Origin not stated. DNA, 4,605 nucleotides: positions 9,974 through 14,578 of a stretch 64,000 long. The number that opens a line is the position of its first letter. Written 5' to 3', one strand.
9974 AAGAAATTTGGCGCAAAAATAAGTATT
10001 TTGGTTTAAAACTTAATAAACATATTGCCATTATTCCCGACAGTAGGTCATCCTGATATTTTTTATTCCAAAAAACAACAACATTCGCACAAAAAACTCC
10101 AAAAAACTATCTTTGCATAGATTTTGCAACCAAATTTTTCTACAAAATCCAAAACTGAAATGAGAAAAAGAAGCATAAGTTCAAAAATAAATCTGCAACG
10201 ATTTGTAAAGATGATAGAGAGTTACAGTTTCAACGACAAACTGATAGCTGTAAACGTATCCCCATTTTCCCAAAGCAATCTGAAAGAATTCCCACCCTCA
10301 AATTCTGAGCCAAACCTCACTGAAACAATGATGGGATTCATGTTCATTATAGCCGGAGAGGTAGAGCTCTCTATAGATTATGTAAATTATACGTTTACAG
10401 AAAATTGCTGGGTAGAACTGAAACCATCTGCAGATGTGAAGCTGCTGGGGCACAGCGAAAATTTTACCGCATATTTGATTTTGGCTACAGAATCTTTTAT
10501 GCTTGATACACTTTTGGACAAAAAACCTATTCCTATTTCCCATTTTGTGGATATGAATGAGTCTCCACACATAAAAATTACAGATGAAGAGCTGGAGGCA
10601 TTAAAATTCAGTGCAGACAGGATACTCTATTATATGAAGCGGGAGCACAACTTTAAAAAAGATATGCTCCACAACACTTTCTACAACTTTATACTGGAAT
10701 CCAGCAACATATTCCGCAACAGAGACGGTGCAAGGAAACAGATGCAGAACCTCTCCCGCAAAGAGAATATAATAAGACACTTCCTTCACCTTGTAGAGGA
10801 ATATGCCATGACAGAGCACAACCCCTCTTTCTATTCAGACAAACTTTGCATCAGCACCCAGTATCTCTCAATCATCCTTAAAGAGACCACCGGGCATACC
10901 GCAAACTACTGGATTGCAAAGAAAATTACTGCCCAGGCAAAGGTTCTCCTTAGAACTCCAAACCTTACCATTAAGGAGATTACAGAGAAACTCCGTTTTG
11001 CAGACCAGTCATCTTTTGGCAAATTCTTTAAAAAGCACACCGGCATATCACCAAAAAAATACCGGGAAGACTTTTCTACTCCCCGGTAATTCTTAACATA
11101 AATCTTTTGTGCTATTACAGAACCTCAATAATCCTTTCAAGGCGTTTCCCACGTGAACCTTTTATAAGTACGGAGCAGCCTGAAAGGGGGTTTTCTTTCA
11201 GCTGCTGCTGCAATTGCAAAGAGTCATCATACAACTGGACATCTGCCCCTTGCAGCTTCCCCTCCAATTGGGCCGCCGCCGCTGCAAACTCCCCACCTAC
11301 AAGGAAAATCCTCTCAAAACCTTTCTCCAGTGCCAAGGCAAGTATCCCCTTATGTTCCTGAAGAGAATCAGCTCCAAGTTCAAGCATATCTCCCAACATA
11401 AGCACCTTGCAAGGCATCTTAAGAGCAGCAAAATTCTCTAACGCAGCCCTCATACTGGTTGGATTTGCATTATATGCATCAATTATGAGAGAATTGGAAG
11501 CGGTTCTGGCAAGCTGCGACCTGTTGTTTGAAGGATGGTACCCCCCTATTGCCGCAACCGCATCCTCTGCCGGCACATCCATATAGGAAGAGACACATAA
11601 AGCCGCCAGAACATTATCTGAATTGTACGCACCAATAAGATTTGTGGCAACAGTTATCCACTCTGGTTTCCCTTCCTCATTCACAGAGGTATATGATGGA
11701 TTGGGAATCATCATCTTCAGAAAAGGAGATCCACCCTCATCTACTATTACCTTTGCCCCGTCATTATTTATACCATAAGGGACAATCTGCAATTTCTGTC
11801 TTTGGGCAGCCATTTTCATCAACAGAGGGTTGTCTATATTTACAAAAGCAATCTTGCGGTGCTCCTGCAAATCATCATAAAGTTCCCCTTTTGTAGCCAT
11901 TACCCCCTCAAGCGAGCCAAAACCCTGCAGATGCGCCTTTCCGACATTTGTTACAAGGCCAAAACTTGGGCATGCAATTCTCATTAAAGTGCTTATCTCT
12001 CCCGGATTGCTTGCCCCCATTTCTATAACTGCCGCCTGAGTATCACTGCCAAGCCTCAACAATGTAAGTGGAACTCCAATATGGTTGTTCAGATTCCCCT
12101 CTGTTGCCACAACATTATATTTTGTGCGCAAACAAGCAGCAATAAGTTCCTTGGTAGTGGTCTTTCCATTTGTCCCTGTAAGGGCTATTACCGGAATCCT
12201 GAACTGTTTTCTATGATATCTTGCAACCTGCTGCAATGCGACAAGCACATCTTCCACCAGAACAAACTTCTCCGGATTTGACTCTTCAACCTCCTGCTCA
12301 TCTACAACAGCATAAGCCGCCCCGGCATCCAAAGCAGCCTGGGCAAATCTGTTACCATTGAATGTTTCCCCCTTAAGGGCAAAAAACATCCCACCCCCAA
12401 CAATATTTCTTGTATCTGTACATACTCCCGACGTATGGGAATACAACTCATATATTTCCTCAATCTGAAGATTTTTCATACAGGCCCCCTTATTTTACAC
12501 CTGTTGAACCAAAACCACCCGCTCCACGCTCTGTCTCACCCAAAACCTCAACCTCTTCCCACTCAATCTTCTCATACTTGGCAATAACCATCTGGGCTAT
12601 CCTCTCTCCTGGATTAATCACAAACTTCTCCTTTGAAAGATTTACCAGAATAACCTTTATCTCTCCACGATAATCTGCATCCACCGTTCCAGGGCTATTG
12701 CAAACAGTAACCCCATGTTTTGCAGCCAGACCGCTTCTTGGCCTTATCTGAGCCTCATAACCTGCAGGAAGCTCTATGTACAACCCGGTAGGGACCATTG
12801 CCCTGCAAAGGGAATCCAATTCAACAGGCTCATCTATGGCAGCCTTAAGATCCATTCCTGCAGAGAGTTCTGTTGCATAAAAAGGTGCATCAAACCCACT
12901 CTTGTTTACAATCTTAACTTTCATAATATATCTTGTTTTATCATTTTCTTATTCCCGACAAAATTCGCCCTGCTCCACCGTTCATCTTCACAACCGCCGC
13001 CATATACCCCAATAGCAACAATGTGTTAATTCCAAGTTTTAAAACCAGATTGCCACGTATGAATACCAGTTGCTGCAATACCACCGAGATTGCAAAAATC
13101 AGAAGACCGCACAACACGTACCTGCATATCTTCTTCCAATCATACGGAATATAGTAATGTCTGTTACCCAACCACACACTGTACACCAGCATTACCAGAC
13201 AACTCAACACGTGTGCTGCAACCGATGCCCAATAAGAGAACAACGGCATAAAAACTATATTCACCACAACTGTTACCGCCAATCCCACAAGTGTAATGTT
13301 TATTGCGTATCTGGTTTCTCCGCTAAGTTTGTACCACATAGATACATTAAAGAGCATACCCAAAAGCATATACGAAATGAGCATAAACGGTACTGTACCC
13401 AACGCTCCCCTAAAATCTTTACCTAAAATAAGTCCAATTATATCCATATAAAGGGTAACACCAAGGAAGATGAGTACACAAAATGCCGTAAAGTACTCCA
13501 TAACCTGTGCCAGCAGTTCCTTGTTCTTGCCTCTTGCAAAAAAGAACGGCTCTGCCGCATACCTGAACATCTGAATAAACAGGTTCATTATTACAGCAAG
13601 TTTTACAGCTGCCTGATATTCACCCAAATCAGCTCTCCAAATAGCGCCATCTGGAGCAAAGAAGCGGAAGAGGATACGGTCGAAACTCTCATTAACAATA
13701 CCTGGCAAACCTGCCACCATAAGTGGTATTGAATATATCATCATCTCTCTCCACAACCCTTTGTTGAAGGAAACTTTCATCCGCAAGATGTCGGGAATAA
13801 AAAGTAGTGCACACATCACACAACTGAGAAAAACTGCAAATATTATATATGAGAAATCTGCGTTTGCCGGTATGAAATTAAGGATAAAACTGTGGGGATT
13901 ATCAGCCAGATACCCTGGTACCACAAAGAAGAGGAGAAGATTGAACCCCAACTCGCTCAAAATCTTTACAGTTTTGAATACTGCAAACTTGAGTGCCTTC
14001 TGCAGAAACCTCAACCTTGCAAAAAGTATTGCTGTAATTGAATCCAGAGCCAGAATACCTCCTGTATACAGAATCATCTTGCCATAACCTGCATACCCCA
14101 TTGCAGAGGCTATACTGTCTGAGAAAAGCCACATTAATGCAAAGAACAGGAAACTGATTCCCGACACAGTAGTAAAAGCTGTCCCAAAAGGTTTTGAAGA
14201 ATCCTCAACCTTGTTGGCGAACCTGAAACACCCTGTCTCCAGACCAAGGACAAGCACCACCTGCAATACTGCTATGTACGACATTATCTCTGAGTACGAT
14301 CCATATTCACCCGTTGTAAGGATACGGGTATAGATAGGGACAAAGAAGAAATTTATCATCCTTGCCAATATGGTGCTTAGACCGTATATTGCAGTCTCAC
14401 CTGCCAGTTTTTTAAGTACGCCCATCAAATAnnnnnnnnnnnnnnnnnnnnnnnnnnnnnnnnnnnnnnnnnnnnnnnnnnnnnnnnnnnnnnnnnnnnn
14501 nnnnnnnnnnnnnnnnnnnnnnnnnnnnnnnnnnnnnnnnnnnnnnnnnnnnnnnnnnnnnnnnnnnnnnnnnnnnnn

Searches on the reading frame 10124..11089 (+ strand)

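Call 25: search_protein_families(library=pfam, proteins=[window:10124-11089:+])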
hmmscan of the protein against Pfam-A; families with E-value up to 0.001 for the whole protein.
window:10124-11089:+ (321 aa): 2 families
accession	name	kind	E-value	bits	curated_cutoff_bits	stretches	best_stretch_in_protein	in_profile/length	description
PF12833.13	HTH_18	-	1.1e-16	61.3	33.6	1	237-315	1-79/80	Helix-turn-helix domain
PF00165.29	HTH_AraC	-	2.2e-09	37.7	26.6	1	276-314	1-41/42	Bacterial regulatory helix-turn-helix proteins, AraC family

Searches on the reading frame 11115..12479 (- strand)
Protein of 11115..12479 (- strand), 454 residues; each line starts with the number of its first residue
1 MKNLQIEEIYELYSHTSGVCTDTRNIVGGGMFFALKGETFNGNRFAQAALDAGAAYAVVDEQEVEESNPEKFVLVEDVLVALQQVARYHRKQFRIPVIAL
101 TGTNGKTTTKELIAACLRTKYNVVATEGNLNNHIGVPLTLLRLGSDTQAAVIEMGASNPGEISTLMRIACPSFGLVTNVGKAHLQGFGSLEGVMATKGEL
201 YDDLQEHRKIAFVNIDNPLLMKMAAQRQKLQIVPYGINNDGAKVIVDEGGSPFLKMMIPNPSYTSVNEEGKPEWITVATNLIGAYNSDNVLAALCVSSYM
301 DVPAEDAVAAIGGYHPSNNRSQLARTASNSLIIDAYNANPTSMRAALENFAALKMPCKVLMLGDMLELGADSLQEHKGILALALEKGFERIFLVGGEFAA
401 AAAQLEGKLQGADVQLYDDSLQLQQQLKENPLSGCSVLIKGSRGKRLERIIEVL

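Call 26: search_protein_families(library=pfam, proteins=[window:11115-12479:-])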
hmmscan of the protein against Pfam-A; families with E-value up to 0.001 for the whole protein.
window:11115-12479:- (454 aa): 3 families
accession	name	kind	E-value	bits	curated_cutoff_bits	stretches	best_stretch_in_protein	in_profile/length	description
PF08245.18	Mur_ligase_M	-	9.4e-40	137.1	24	1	101-296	2-199/200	Mur ligase middle domain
PF02875.26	Mur_ligase_C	-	4.9e-15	56.9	28.4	1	320-443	2-127/127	Mur ligase, glutamate ligase domain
PF01225.30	Mur_ligase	-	9e-07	29.6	21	1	16-87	2-92/95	Mur ligase family, catalytic domain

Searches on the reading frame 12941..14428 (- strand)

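Call 26: search_protein_families(library=pfam, proteins=[window:12941-14428:-])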
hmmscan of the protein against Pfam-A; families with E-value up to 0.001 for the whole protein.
window:12941-14428:- (495 aa): 2 families
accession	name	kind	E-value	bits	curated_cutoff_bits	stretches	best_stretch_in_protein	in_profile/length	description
PF01943.22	Polysacc_synt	-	1.2e-13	51.6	28.2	1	12-295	5-269/274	Polysaccharide biosynthesis protein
PF13440.11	Polysacc_synt_3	-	1.2e-10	41.5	23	1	34-323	3-267/293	Polysaccharide biosynthesis protein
